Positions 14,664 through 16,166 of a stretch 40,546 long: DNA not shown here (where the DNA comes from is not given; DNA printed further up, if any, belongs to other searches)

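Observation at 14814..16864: PARP-like zinc finger fused to an AAA+ ATPase by a (GEQ)n linker, with a coupled partner protein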

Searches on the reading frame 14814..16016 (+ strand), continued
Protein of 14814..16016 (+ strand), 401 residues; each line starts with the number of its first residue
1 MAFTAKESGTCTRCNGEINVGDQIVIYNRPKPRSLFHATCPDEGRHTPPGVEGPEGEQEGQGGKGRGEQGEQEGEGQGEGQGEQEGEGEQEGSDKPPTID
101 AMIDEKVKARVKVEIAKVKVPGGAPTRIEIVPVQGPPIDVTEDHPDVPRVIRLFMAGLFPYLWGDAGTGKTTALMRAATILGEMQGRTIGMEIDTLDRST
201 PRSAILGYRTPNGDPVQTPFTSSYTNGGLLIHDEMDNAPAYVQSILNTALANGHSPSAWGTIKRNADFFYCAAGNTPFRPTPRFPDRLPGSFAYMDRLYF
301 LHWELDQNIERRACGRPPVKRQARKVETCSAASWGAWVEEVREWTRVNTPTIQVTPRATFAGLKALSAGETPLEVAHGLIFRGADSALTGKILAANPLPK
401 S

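Call 29: fold_search(model_id=the predicted structure, library=pdb)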
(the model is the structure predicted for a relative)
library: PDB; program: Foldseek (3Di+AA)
matches with E <= 10: 1511; with E <= 0.001: 818
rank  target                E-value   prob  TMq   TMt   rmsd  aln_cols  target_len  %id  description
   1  6l1q_A                8.9e-10  1.00  0.36  0.53  14.6       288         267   14  Crystal structure of AfCbbQ2, a MoxR AAA+-ATPase and CbbQO-type Rubisco activase from Acidithiobacillus ferrooxidans (released 2019-12-18)
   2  9qh8_C                2.0e-09  1.00  0.36  0.54  15.0       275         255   15  reduced NorQ-NorD VWA domain complex from Paracoccus denitrificans (released 2026-03-25)
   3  9qh7_E                8.5e-09  1.00  0.36  0.57  15.3       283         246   15  NorQ in complex with NorD VWA domain steep staircase subset 1 from Paracoccus denitrificans (released 2026-03-25)
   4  9qhd_C                1.2e-08  1.00  0.36  0.55  14.3       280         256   14  NorQD complex state 1 from Jhaorihella thermophila (released 2026-03-25)
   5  9qh4_C                1.4e-08  1.00  0.36  0.54  15.0       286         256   14  NorQ hexamer from Paracoccus denitrificans (released 2026-03-25)
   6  9qh9_C                1.5e-08  1.00  0.36  0.55  15.0       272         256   14  NorQ in complex with NorD VWA domain steep staircase subset 2 from Paracoccus denitrificans (released 2026-03-25)
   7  2r44                  2.0e-08  1.00  0.43  0.51   7.3       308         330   18  CRYSTAL STRUCTURE OF A PUTATIVE ATPASE (CHU_0153) FROM CYTOPHAGA HUTCHINSONII ATCC 33406 AT 2.00 A RESOLUTION (released 2007-09-18)
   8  9qhd_B                2.1e-08  1.00  0.36  0.55  14.2       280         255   15  NorQD complex state 1 from Jhaorihella thermophila (released 2026-03-25)
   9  9qh6_B                2.1e-08  1.00  0.35  0.53  14.7       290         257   15  NorQ in complex with NorD VWA domain from Paracoccus denitrificans (released 2026-03-25)
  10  9qhd_F                2.3e-08  1.00  0.35  0.54  14.8       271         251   13  NorQD complex state 1 from Jhaorihella thermophila (released 2026-03-25)
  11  9nuk_A                3.9e-08  1.00  0.38  0.27  15.3       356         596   16  SsoPfMCM:DNA class 2a from merged particles (released 2026-03-25)
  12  9qh4_F                4.7e-08  1.00  0.33  0.49  15.0       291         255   14  NorQ hexamer from Paracoccus denitrificans (released 2026-03-25)
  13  9qh6_F                6.8e-08  1.00  0.30  0.45  15.3       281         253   16  NorQ in complex with NorD VWA domain from Paracoccus denitrificans (released 2026-03-25)
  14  9qh8_A                7.2e-08  1.00  0.36  0.55  14.7       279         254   15  reduced NorQ-NorD VWA domain complex from Paracoccus denitrificans (released 2026-03-25)
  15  9qh4_A                7.2e-08  1.00  0.36  0.55  15.0       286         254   15  NorQ hexamer from Paracoccus denitrificans (released 2026-03-25)
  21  9qh8_F                1.4e-07  1.00  0.33  0.50  14.9       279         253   15  reduced NorQ-NorD VWA domain complex from Paracoccus denitrificans (released 2026-03-25)
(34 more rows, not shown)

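Call 36: search_dna_similar(query=window:14814-16016:+, collection=phages, mode=protein, max_rows=30)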
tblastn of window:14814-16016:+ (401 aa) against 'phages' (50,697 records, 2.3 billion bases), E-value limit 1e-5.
Records with a match: 339; places in all: 339; records where one place covers at least 80% of the query: 0.
Best place of each record, by identity: <60% 339.
By first word of the organism name: Staphylococcus 236; Listeria 70; Mycobacterium 19; Gordonia 6; Clostridium 4; Tunturiibacter 1; Caudoviricetes 1; Enterococcus 1; Alteromonas 1.
By host as written in the record: Staphylococcus aureus 85; Listeria monocytogenes 48; - 36; Staphylococcus sp. 17; Staphylococcus carnosus TM300 17; Mycobacterium smegmatis mc2 155 12; Staphylococcus xylosus M1997-2/10 8; Gordonia terrae 3612 6; and 64 more.
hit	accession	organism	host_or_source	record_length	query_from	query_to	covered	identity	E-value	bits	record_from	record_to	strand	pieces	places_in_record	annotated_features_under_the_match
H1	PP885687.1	Tunturiibacter phage Tunturi_4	Tunturiibacter empetritectus M8UP27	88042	99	400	75%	34.2%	3e-37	149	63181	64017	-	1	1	porphyrin biosynthesis protein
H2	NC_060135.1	Gordonia Phage Sephiroth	Gordonia terrae 3612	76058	97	394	74%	30.8%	9e-23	106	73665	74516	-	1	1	135: porphyrin biosynthesis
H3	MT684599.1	Gordonia Phage Sephiroth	Gordonia terrae 3612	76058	97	394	74%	30.8%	9e-23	106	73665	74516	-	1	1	135: AAA-ATPase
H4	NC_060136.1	Gordonia phage Kudefre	Gordonia terrae 3612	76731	97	392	74%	30.7%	9e-23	106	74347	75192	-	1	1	143: porphyrin biosynthesis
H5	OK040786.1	Gordonia phage Kudefre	Gordonia terrae 3612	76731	97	392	74%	30.7%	9e-23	106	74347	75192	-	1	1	143: AAA-ATPase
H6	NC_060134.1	Gordonia phage Octobien14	Gordonia terrae 3612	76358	144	385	60%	33.3%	2e-21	102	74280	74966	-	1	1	145: porphyrin biosynthesis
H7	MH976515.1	Gordonia phage Octobien14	Gordonia terrae 3612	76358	144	385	60%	33.3%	2e-21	102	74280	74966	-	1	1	145: AAA-ATPase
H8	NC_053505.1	Mycobacterium phage Krypton555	Mycobacterium smegmatis mc2 155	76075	144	394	63%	28.5%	3e-7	59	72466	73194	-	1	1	136: porphyrin biosynthesis | 135: hypothetical protein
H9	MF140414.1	Mycobacterium phage Krypton555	Mycobacterium smegmatis mc2 155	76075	144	394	63%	28.5%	3e-7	59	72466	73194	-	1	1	136: AAA-ATPase | 135: hypothetical protein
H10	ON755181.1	Mycobacterium phage DuncansLeg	Mycobacterium smegmatis mc2 155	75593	144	394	63%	28.5%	7e-7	57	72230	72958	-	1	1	133: AAA-ATPase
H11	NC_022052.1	Mycobacterium phage Whirlwind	Mycobacterium smegamtis mc2 155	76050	144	394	63%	28.5%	8e-7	57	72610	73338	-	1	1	135: porphyrin biosynthesis | 134: hypothetical protein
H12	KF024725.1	Mycobacterium phage Whirlwind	Mycobacterium smegamtis mc2 155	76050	144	394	63%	28.5%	8e-7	57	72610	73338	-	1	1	135: AAA-ATPase | 134: hypothetical protein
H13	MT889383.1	Mycobacterium phage MiniLon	Mycobacterium smegmatis mc#155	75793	144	394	63%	28.5%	8e-7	57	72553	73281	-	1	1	138: AAA-ATPase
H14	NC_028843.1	Mycobacterium phage Lolly9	Mycobacterium smegmatis mc2 155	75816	144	394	63%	28.5%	8e-7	57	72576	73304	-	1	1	134: porphyrin biosynthesis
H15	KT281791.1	Mycobacterium phage Lolly9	Mycobacterium smegmatis mc2 155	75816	144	394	63%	28.5%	8e-7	57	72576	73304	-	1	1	134: AAA-ATPase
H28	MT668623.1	Listeria phage LP-Mix_6.1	Listeria monocytogenes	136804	121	310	47%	27.9%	6e-9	64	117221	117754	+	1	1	putative porphyrin biosynthetic protein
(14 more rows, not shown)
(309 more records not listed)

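Call 38: get_annotated_region(hit=H1, flank=6000)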
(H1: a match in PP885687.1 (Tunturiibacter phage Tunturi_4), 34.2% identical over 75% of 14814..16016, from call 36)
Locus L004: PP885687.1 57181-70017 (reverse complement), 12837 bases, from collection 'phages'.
description: Tunturiibacter phage Tunturi_4, complete genome.
organism: Tunturiibacter phage Tunturi_4 (NCBI taxid 3378198)
taxonomy: Viruses; Duplodnaviria; Heunggongvirae; Uroviricota; Caudoviricetes
host: Tunturiibacter empetritectus M8UP27; source: soil; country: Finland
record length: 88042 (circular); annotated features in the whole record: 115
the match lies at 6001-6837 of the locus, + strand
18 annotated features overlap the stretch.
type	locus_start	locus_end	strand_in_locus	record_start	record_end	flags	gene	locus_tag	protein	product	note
CDS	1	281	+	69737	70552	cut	-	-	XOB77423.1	hypothetical protein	ORF95; gp95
CDS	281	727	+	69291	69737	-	-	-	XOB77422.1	hypothetical protein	ORF94; gp94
CDS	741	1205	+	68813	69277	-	-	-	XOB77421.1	hypothetical protein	ORF93; gp93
CDS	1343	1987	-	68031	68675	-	-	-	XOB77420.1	hypothetical protein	ORF92; gp92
CDS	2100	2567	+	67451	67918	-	-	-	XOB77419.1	hypothetical protein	ORF91; gp91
CDS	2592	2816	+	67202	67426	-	-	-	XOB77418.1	hypothetical protein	ORF90; gp90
CDS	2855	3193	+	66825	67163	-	-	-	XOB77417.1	hypothetical protein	ORF89; gp89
CDS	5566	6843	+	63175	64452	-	-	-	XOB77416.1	porphyrin biosynthesis protein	ORF88; gp88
CDS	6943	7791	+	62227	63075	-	-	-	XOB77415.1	hypothetical protein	ORF87; gp87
CDS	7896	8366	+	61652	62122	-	-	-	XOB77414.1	hypothetical protein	ORF86; gp86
CDS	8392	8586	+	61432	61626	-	-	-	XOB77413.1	hypothetical protein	ORF85; gp85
CDS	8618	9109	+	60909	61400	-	-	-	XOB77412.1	hypothetical protein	ORF84; gp84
CDS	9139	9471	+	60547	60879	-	-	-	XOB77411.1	hypothetical protein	ORF83; gp83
CDS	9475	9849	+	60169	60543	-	-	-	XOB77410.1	hypothetical protein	ORF82; gp82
CDS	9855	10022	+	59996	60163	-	-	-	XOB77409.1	hypothetical protein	ORF81; gp81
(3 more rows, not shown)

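Call 39: get_annotated_region(hit=H8, flank=4000)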
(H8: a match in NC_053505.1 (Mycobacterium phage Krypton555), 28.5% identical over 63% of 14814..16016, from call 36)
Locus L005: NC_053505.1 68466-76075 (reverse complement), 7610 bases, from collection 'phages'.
description: Mycobacterium phage Krypton555, complete genome.
organism: Mycobacterium phage Krypton555 (NCBI taxid 2015885)
taxonomy: Viruses; Duplodnaviria; Heunggongvirae; Uroviricota; Caudoviricetes; Vilmaviridae; Lclasvirinae; Lumosvirus; Lumosvirus krypton555
host: Mycobacterium smegmatis mc2 155; source: soil; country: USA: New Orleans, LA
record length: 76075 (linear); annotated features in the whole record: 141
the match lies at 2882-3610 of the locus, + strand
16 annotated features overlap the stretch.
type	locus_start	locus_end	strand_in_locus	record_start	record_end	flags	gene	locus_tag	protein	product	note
CDS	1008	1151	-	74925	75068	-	141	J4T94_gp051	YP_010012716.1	hypothetical protein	-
CDS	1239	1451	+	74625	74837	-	140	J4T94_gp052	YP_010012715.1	hypothetical protein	-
CDS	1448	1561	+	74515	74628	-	139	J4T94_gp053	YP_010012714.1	hypothetical protein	-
CDS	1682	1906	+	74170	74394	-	138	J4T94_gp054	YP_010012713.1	hypothetical protein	-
CDS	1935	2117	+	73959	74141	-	137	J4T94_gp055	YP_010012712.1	hypothetical protein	-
CDS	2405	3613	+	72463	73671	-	136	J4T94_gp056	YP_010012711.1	porphyrin biosynthesis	-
CDS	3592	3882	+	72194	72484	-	135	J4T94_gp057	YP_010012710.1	hypothetical protein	-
CDS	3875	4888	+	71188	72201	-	134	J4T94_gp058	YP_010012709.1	hypothetical protein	-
CDS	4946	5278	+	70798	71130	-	133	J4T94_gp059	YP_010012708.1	hypothetical protein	-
CDS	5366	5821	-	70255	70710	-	132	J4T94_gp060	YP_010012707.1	hypothetical protein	-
CDS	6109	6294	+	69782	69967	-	131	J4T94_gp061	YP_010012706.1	hypothetical protein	-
CDS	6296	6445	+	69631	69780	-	130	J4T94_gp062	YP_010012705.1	hypothetical protein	-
CDS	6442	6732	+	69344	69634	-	129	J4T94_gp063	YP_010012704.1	hypothetical protein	-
CDS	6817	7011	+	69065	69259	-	128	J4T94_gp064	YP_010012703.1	hypothetical protein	-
CDS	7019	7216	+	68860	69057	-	127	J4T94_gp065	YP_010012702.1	hypothetical protein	-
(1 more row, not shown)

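Call 43: search_protein_families(library=pfam, proteins=[L004:6943-7791:+, L005:3875-4888:+, L004:5566-6843:+, L005:2405-3613:+], max_evalue=10)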
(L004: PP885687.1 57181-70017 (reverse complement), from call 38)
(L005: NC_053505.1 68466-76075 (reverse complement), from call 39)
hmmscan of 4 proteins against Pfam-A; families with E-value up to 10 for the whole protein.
L004:6943-7791:+ (282 aa): 1 family
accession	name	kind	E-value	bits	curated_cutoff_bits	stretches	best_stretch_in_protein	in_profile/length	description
PF23822.1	DUF7192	-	3.1e-41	142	27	1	19-238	21-243/281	Domain of unknown function (DUF7192)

L005:3875-4888:+ (337 aa): 2 families
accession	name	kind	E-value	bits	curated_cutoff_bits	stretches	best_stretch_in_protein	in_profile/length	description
PF23822.1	DUF7192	-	2.2e-83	280.3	27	1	64-335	4-280/281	Domain of unknown function (DUF7192)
PF06478.18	CoV_RPol_N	-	0.0049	16.4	25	1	110-202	154-245/350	Coronavirus RNA-dependent RNA polymerase, N-terminal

L004:5566-6843:+ (425 aa): 23 families
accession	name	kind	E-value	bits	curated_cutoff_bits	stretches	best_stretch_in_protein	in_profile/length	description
PF07728.20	AAA_5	-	4e-16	59.7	22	1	198-318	2-133/139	AAA domain (dynein-related subfamily)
PF00004.35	AAA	-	1.7e-06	29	21.2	1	198-308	1-110/131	ATPase family associated with various cellular activities (AAA)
PF13401.12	AAA_22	-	9.1e-05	23.2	27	1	198-290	8-117/130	AAA domain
PF01078.27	Mg_chelatase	-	0.00014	21.8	20.3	1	184-216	10-43/207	Magnesium chelatase, subunit ChlI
PF20030.5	bpMoxR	-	0.00067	19.2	27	1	188-300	23-137/205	MoxR domain in the MoxR-vWA-beta-propeller ternary systems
PF00493.29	MCM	-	0.00069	19.2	23.3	1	194-285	56-148/224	MCM P-loop domain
PF13671.12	AAA_33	-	0.00074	20.3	27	1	198-242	2-42/143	AAA domain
PF07726.17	AAA_3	-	0.001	19.4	27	1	198-311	2-115/131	ATPase family associated with various cellular activities (AAA)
PF13191.12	AAA_16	-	0.013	16.5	32.6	1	181-228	6-56/167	AAA ATPase domain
PF12775.13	AAA_7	-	0.013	15.5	25.8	1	187-253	25-94/181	P-loop containing dynein motor region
PF07724.20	AAA_2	-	0.022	15.2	27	1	240-309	45-126/166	AAA domain (Cdc48 subfamily)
PF13207.12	AAA_17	-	0.025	15.3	27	1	201-227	1-25/136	AAA domain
PF00005.33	ABC_tran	-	0.029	15.4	25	1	192-219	8-35/137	ABC transporter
PF13238.12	AAA_18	-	0.037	14.9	29.4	1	201-225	4-25/128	AAA domain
PF00910.28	RNA_helicase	-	0.042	14.8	21.5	1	198-271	1-62/105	RNA helicase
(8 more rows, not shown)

L005:2405-3613:+ (402 aa): 32 families (the best 25 are shown)
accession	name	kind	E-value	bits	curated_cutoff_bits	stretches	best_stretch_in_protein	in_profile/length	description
PF07728.20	AAA_5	-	1.7e-13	51.2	22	1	176-291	2-125/139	AAA domain (dynein-related subfamily)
PF07726.17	AAA_3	-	3.7e-08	33.7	27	1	178-303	4-126/131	ATPase family associated with various cellular activities (AAA)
PF00004.35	AAA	-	1.8e-07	32.1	21.2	1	178-289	3-110/131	ATPase family associated with various cellular activities (AAA)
PF13207.12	AAA_17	-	5.1e-06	27.3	27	1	179-215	1-37/136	AAA domain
PF20030.5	bpMoxR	-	0.00013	21.5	27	1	165-289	23-146/205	MoxR domain in the MoxR-vWA-beta-propeller ternary systems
PF13191.12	AAA_16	-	0.00018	22.5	32.6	1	165-203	14-52/167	AAA ATPase domain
PF13238.12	AAA_18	-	0.00026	21.9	29.4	1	178-224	3-44/128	AAA domain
PF01695.23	IstB_IS21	-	0.00056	19.9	24.1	1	154-194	71-113/238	IstB-like ATP binding protein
PF20720.3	nSTAND3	-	0.0016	18.6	27.2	1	158-219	2-61/155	Novel STAND NTPase 3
PF13401.12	AAA_22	-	0.0018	19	27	1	174-210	6-45/130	AAA domain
PF00493.29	MCM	-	0.0059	16.2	23.3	1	169-269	53-152/224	MCM P-loop domain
PF01078.27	Mg_chelatase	-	0.009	15.9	20.3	1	167-194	16-43/207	Magnesium chelatase, subunit ChlI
PF13604.12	AAA_30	-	0.014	15.6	27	1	168-198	11-43/191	AAA domain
PF13245.12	AAA_19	-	0.016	15.9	25.1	1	169-196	7-34/134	AAA domain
PF12774.13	AAA_6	-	0.019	14.4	25.2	1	158-203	17-62/327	Hydrolytic ATP binding site of dynein motor region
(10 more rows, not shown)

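Call 83: get_annotated_region(hit=H28, flank=3500)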
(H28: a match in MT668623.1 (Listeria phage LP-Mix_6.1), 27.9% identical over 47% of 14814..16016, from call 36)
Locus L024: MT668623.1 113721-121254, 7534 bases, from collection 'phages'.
description: Listeria phage LP-Mix_6.1, complete genome.
organism: Listeria phage LP-Mix_6.1 (NCBI taxid 2759380)
taxonomy: Viruses; Duplodnaviria; Heunggongvirae; Uroviricota; Caudoviricetes; Herelleviridae; Jasinkavirinae; Pecentumvirus; Pecentumvirus LP048
host: Listeria monocytogenes; source: -; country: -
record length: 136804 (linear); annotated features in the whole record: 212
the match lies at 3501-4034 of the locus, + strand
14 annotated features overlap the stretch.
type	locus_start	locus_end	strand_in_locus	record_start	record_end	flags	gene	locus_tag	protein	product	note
CDS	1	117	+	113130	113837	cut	-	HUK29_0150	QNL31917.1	hypothetical protein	ACLAME 1254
CDS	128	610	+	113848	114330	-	-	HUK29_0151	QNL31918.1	hypothetical protein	ACLAME 1554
CDS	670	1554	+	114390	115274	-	-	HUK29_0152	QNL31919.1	hypothetical protein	-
CDS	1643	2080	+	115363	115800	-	-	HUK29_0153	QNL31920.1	hypothetical protein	-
CDS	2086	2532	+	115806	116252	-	-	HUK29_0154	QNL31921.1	hypothetical protein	-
CDS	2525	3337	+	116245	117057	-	-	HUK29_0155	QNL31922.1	hypothetical protein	-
CDS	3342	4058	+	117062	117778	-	-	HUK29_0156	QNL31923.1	putative porphyrin biosynthetic protein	ACLAME 950; putative phage-encoded porphyrin biosynthetic protein, CobS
CDS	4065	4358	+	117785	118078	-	-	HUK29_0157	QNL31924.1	putative porphyrin biosynthetic protein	ACLAME 950; putative phage-encoded porphyrin biosynthetic protein, CobS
CDS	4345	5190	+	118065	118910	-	-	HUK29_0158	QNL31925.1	hypothetical protein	-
CDS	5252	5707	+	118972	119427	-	-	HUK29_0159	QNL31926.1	hypothetical protein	-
CDS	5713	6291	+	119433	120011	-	-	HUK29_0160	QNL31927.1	hypothetical protein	-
CDS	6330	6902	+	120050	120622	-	-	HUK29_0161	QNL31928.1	hypothetical protein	-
CDS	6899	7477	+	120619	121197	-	-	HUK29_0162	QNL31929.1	hypothetical protein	-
CDS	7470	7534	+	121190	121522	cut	-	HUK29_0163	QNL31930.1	hypothetical protein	-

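Call 85: search_protein_families(library=pfam, proteins=[L024:4345-5190:+, L024:2525-3337:+, L024:3342-4058:+, L002:15909-16721:+], max_evalue=0.01)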
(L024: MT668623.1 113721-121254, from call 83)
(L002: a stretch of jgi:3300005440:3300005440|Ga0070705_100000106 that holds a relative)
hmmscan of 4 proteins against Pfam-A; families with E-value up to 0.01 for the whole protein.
L024:4345-5190:+ (281 aa): 1 family
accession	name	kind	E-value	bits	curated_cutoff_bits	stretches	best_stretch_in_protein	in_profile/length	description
PF23822.1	DUF7192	-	6e-08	32.8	27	1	86-260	72-255/281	Domain of unknown function (DUF7192)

L024:2525-3337:+ (270 aa): 0 families

L024:3342-4058:+ (238 aa): 11 families
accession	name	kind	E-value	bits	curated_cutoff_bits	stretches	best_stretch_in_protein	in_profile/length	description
PF07728.20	AAA_5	-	3.1e-17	63.3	22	1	89-219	2-139/139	AAA domain (dynein-related subfamily)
PF00004.35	AAA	-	6e-11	43.3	21.2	1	90-199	2-112/131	ATPase family associated with various cellular activities (AAA)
PF00158.32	Sigma54_activat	-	3.2e-05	24.1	20.2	0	75-110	11-46/168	Sigma-54 interaction domain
PF14532.12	Sigma54_activ_2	-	0.00016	22.4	25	1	77-161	12-83/138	Sigma-54 interaction domain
PF01057.23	Parvo_NS1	-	0.00035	20.1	20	1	89-111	116-138/271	Parvovirus non-structural protein NS1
PF12775.13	AAA_7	-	0.00056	19.9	25.8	1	79-116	26-63/181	P-loop containing dynein motor region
PF13401.12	AAA_22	-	0.0012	19.6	27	0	91-123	10-33/130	AAA domain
PF07726.17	AAA_3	-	0.0018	18.6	27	1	91-219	4-129/131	ATPase family associated with various cellular activities (AAA)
PF13238.12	AAA_18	-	0.0079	17.1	29.4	0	91-139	3-45/128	AAA domain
PF00910.28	RNA_helicase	-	0.0085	17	21.5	0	89-111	1-23/105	RNA helicase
PF13173.12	AAA_14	-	0.0099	16.3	27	0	88-195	4-97/129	AAA domain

L002:15909-16721:+ (270 aa): 4 families
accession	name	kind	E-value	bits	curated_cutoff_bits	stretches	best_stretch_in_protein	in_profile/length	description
PF25106.1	VWA_4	-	3.7e-12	46.6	27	1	24-145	3-114/169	von Willebrand factor A domain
PF00092.34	VWA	-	2.1e-06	28.5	23.8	1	22-191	1-150/174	von Willebrand factor type A domain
PF13519.12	VWA_2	-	9.2e-06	26.7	27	1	23-134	1-105/107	von Willebrand factor type A domain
PF11265.14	Med25_VWA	-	0.0045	17.1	21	0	21-195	5-189/213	Mediator complex subunit 25 von Willebrand factor type A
